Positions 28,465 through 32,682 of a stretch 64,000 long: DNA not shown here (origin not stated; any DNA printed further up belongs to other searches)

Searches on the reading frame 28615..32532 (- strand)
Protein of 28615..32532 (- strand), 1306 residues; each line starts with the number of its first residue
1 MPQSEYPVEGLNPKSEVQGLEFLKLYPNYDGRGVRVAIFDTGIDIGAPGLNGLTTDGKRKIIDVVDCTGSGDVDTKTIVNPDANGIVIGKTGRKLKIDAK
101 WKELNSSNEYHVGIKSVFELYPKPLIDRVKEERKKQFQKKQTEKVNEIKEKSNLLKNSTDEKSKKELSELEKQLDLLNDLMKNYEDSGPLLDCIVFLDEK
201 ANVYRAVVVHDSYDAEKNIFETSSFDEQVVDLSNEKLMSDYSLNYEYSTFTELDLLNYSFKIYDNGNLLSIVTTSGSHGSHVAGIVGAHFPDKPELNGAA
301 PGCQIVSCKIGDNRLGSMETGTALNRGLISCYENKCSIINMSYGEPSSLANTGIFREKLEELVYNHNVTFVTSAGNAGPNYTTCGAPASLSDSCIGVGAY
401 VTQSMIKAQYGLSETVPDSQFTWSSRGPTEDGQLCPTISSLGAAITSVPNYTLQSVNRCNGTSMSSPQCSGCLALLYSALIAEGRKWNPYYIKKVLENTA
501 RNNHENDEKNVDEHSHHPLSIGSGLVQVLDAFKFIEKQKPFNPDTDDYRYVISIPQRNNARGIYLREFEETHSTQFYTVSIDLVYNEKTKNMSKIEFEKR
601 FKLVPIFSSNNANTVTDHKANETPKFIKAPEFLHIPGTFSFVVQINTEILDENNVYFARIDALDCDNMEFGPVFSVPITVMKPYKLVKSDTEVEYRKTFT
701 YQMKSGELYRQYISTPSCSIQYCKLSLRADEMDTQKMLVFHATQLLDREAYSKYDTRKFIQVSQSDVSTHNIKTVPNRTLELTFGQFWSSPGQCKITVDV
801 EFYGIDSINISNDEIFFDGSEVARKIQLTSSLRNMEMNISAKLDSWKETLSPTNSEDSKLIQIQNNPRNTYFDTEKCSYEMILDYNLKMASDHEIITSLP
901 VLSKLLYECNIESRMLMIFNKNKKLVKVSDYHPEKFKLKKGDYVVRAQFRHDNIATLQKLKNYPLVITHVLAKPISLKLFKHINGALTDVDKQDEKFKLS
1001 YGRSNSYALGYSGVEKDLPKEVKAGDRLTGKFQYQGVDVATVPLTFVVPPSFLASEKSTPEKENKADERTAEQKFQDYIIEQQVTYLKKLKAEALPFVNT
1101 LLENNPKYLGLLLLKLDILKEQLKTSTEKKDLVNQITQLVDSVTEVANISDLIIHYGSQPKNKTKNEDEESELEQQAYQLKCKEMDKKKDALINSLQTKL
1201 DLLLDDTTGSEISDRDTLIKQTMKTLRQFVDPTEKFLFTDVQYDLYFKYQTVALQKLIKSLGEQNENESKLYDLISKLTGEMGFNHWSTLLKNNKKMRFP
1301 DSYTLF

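Call 21: search_protein_families(library=pfam, proteins=[window:28615-32532:-], max_evalue=0.001)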
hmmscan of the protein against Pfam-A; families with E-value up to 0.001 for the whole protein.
window:28615-32532:- (1306 aa): 4 families
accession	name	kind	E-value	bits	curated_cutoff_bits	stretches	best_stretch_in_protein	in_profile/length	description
PF12580.14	TPPII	-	3.9e-55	186.7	29.7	1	830-1023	1-187/187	Tripeptidyl peptidase II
PF00082.27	Peptidase_S8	-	1.7e-38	133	21.8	1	31-506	1-279/288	Subtilase family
PF21223.3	TPPII_Ig-like-1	-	1.6e-14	54.6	27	1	550-680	3-116/117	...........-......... II, first Ig-like domain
PF21316.3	TPPII_GBD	-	8e-11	42.5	27.3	1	704-791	2-90/91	TPPII, galactose-binding domain-like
